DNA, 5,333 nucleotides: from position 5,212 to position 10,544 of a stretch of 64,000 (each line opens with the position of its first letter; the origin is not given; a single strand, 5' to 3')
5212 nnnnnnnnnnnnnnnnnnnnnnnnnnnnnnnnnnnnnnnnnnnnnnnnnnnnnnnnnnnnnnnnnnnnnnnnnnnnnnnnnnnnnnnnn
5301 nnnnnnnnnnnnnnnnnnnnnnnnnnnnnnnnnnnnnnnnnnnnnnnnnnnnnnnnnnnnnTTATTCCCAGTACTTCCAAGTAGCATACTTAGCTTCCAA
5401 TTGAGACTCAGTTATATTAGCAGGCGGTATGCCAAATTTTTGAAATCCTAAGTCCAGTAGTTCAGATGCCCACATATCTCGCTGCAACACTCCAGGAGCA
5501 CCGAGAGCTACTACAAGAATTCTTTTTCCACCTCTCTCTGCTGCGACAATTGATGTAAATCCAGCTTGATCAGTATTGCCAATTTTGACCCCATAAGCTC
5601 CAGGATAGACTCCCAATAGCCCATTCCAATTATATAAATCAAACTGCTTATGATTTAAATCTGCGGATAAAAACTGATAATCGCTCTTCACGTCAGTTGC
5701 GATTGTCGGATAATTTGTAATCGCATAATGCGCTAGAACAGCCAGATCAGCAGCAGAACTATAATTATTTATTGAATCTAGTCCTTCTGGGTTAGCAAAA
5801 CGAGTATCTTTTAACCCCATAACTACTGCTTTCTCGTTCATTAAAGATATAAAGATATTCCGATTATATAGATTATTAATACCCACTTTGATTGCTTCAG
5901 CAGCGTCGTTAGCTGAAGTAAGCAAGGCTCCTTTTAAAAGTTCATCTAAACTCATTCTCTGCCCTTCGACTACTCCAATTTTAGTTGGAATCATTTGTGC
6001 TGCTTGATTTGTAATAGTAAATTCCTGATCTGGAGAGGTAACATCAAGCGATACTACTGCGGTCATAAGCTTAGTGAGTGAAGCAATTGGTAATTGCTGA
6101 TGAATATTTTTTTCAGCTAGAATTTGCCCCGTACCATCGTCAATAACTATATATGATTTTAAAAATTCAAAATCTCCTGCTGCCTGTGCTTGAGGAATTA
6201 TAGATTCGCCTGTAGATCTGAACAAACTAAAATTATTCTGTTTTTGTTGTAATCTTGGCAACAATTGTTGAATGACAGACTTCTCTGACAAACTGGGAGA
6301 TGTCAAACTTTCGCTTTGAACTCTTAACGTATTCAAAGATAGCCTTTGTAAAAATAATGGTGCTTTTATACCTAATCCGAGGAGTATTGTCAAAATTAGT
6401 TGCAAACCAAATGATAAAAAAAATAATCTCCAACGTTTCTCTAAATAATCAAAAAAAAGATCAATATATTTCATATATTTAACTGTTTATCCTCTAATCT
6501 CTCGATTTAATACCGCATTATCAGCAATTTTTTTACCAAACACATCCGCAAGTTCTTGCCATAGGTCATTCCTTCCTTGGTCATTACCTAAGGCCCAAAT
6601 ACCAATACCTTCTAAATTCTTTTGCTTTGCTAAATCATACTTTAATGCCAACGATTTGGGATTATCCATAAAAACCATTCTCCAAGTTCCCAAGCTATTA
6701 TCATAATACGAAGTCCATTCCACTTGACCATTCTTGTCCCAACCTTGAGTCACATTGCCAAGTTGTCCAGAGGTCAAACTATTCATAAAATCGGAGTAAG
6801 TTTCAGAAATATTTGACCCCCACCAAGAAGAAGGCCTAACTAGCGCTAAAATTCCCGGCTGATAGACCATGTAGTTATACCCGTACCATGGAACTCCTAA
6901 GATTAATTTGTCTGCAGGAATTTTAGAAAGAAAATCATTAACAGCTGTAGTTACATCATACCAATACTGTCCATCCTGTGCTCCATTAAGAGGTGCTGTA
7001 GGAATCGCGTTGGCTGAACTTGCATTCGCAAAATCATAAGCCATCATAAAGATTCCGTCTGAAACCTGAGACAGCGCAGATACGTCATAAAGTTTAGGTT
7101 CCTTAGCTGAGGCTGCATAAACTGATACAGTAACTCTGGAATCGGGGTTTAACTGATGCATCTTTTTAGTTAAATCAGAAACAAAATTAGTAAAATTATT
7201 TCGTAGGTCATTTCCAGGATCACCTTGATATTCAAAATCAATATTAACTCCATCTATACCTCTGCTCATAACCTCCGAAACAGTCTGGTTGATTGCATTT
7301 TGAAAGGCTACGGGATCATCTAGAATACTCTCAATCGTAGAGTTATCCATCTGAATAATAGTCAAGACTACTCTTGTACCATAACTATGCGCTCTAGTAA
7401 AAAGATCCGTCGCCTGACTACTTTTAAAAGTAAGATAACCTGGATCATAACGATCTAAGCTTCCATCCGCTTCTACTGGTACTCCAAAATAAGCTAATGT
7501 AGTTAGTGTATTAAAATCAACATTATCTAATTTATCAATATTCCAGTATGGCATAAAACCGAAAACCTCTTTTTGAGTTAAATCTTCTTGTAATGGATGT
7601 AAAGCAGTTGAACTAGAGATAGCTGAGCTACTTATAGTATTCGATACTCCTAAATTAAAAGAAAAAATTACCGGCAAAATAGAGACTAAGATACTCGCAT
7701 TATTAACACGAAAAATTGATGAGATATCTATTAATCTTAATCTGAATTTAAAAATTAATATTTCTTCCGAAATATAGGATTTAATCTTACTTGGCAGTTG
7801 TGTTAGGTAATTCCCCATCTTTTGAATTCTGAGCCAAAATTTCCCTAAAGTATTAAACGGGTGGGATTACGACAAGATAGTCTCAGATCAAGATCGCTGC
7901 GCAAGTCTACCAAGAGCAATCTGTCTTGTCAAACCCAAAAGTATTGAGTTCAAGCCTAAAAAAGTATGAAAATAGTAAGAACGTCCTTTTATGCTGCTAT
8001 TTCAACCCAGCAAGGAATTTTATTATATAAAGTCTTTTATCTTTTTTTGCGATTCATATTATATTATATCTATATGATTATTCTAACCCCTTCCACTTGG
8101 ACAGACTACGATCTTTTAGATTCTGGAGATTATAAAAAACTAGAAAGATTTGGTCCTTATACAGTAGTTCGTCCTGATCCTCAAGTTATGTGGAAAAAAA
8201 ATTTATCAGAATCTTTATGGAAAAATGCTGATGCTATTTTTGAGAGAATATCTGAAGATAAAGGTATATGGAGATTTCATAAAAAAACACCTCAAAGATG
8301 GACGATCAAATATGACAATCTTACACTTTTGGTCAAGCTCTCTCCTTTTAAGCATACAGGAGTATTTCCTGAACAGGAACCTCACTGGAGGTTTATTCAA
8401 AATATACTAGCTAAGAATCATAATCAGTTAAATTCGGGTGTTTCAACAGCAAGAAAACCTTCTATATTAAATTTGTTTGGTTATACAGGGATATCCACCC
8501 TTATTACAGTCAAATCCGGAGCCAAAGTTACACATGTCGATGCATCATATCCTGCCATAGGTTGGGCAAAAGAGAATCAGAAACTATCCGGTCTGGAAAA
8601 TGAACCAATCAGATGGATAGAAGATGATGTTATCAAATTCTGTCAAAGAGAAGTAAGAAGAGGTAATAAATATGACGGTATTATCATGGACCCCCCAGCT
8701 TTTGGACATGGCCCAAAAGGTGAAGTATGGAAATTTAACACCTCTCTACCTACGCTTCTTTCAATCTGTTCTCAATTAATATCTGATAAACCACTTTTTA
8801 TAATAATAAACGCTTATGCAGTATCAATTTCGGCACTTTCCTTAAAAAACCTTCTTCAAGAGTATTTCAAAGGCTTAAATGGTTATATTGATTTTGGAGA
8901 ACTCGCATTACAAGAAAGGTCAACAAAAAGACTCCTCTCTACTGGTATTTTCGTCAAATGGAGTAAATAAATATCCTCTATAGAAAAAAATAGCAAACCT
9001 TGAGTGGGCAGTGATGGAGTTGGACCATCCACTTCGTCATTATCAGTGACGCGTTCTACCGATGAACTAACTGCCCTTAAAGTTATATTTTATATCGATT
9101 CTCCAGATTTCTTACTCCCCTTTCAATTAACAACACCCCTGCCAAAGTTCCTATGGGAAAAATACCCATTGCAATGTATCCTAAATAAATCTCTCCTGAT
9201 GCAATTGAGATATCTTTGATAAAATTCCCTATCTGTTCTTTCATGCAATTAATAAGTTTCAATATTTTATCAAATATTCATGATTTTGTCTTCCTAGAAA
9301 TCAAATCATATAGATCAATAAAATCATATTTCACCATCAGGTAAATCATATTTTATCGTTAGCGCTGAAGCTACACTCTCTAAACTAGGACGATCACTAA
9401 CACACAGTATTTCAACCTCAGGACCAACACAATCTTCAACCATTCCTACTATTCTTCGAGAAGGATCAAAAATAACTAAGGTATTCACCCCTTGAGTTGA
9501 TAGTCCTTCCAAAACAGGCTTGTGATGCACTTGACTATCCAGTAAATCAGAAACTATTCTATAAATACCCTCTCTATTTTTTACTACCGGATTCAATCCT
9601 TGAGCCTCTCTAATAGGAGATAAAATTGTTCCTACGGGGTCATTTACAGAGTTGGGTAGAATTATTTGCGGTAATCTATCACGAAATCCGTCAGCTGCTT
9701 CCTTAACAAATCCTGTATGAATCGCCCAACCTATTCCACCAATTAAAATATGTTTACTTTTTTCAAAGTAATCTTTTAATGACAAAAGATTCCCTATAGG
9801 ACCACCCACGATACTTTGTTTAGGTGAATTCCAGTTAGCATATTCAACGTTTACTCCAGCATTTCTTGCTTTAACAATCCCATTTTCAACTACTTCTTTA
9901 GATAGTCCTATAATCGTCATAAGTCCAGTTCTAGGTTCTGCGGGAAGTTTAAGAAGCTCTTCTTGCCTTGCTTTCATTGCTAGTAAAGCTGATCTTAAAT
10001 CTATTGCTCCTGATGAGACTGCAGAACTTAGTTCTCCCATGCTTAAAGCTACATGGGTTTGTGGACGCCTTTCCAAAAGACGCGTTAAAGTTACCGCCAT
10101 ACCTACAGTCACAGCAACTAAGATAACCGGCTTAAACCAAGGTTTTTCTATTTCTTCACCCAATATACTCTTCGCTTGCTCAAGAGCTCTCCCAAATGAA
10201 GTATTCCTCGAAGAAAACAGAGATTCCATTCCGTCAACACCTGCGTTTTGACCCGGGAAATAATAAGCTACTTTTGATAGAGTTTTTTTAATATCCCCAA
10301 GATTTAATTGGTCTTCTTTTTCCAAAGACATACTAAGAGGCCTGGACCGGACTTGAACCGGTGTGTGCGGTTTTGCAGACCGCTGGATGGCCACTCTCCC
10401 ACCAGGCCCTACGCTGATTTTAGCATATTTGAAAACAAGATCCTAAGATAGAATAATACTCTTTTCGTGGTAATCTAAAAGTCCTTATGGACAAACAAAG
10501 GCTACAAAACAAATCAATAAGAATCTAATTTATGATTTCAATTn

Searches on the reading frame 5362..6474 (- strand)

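Call 35: search_protein_families(library=pfam, proteins=[window:5362-6474:-], max_evalue=0.001)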
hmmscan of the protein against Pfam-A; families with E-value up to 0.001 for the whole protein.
window:5362-6474:- (370 aa): 1 family
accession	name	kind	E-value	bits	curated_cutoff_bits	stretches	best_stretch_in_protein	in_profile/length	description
PF00768.25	Peptidase_S11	-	1.4e-45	156.1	27.6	1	106-327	13-238/239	D-alanyl-D-alanine carboxypeptidase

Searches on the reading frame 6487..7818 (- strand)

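Call 35: search_protein_families(library=pfam, proteins=[window:6487-7818:-], max_evalue=0.001)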
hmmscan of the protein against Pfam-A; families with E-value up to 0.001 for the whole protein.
window:6487-7818:- (443 aa): 1 family
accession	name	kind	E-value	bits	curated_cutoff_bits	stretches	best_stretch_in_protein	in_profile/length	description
PF00704.34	Glyco_hydro_18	-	1.8e-30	107.1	29.6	1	87-413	4-317/317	Glycosyl hydrolases family 18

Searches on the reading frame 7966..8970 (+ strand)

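Call 35: search_protein_families(library=pfam, proteins=[window:7966-8970:+], max_evalue=0.001)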
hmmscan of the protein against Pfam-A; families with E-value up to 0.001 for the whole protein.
window:7966-8970:+ (334 aa): 1 family
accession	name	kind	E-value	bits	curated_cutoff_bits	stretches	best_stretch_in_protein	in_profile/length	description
PF10672.15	Methyltrans_SAM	-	8.9e-09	35.4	27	1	162-250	122-210/286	S-adenosylmethionine-dependent methyltransferase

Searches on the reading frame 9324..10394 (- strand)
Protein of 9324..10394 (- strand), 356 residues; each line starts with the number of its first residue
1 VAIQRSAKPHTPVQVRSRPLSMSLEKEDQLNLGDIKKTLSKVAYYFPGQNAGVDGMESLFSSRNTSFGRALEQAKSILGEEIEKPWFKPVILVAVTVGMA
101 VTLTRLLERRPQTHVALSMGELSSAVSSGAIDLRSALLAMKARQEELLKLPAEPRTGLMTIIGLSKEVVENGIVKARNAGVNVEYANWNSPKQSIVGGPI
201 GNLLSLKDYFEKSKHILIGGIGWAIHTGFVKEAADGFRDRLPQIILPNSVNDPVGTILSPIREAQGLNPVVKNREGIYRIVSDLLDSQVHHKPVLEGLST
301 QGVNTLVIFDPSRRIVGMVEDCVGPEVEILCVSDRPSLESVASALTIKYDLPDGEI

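Call 3: search_protein_families(library=pfam, proteins=[window:9324-10394:-], max_evalue=0.01)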
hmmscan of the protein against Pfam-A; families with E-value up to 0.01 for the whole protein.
window:9324-10394:- (356 aa): 1 family
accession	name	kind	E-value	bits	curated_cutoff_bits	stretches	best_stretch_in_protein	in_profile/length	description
PF00698.26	Acyl_transf_1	-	4.3e-05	23.6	32.7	1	92-246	66-211/319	Acyl transferase domain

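Call 4: search_protein_families(library=ncbifam, proteins=[window:9324-10394:-], max_evalue=0.01)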
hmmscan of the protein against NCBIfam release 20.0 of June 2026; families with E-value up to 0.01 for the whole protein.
window:9324-10394:- (356 aa): 6 families
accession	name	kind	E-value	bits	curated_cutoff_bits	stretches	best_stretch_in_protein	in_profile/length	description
TIGR00128.1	fabD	equivalog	2.4e-21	76.5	260.9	1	41-317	2-281/290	ACP S-malonyltransferase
TIGR03131.1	malonate_mdcH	equivalog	1.4e-18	67.3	297.9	1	43-343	2-295/297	malonate decarboxylase subunit epsilon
NF045894.1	PKS_plus_SDR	equivalog_domain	6.6e-12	43.9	1740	1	37-340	527-834/1515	type I polyketide synthase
NF037941.1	PKS_NbtC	equivalog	8.9e-06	23.9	1150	1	38-241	93-307/1027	nocobactin polyketide synthase NbtC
NF040607.1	mycolic_Pks13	equivalog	2e-05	22.2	2100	1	91-212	728-847/1680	polyketide synthase Pks13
TIGR02813.1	omega_3_PfaA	subfamily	0.00062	16.5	1010.1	1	116-327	680-884/2582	polyketide-type polyunsaturated fatty acid synthase PfaA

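Call 47: search_solved_structures(query=window:9324-10331:-, max_evalue=0.001, show_alignments=1)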
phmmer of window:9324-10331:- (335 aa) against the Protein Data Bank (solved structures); distinct sequences matched with E-value up to 0.001: 23.
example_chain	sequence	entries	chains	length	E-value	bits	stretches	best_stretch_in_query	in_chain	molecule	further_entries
3ptw_A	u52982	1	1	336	3.8e-14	55.7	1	20-324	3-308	Malonyl CoA-acyl carrier protein transacylase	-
5dz7_A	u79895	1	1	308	2.8e-11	46.3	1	19-220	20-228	Polyketide biosynthesis protein PksE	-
3im8_A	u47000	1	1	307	1.4e-10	44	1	19-240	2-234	Malonyl acyl carrier protein transacylase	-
3hjv_A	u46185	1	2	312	2.3e-10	43.3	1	17-320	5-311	Malonyl Coa-acyl carrier protein transacylase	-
3ezo_A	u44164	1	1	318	3.8e-08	36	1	20-223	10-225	Malonyl CoA-acyl carrier protein transacylase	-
6smd_B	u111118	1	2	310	5.2e-08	35.6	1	58-316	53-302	Malonyl CoA-acyl carrier protein transacylase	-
3sbm_A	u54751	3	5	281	1.8e-07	33.8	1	22-213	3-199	DisD protein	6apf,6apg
6apk_A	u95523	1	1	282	1.8e-07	33.8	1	22-213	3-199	DisD protein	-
3rgi_A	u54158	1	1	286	1.9e-07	33.7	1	22-214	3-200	DisD protein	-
5zk4_A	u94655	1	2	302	6.9e-07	31.9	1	22-213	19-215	DisD protein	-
5ypv_A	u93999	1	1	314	9.2e-07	31.5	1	19-225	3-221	Malonyl CoA-acyl carrier protein transacylase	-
6mhp_A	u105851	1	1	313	1.5e-06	30.8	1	20-269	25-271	Malonyl CoA-acyl carrier protein transacylase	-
5dz6_A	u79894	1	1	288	1.1e-05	27.9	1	21-221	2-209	Polyketide biosynthesis malonyl CoA-acyl carrier protein transacylase PksC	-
3g87_A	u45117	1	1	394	1.1e-05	27.9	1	90-226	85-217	Malonyl CoA-acyl carrier protein transacylase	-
1mla_A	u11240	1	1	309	1.8e-05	27.2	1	36-222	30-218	MALONYL-COENZYME A ACYL CARRIER PROTEIN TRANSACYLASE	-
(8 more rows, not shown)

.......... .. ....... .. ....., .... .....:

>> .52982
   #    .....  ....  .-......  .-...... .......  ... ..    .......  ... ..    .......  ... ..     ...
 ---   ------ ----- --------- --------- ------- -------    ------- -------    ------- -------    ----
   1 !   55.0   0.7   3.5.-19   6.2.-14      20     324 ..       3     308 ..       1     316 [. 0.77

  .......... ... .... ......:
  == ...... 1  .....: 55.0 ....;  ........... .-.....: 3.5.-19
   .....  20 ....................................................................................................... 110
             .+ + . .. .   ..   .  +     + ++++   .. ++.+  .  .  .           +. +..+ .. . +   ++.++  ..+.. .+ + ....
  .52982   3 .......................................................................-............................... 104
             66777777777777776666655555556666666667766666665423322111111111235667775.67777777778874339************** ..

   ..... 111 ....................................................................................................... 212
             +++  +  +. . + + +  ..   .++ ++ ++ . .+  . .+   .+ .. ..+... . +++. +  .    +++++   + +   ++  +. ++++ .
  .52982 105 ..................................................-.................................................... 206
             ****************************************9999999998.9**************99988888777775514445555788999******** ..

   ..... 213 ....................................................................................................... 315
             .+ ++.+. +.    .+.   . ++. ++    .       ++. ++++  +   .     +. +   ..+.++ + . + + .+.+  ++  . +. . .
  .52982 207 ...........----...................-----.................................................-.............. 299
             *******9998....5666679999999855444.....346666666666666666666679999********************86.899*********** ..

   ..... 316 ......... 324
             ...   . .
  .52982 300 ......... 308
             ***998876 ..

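Call 79: find_homologous_proteins(query=window:9324-10331:-, max_evalue=0.00001)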
Query window:9324-10331:- (335 aa): 1 proteins with E <= 0.00001 among 3834 candidates.
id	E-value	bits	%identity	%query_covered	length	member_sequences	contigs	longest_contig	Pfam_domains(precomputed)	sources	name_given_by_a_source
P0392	3.2e-215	731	100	100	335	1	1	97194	-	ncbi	-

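Call 80: find_encoding_contigs(protein=P0392, flank=3000, max_places=2)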
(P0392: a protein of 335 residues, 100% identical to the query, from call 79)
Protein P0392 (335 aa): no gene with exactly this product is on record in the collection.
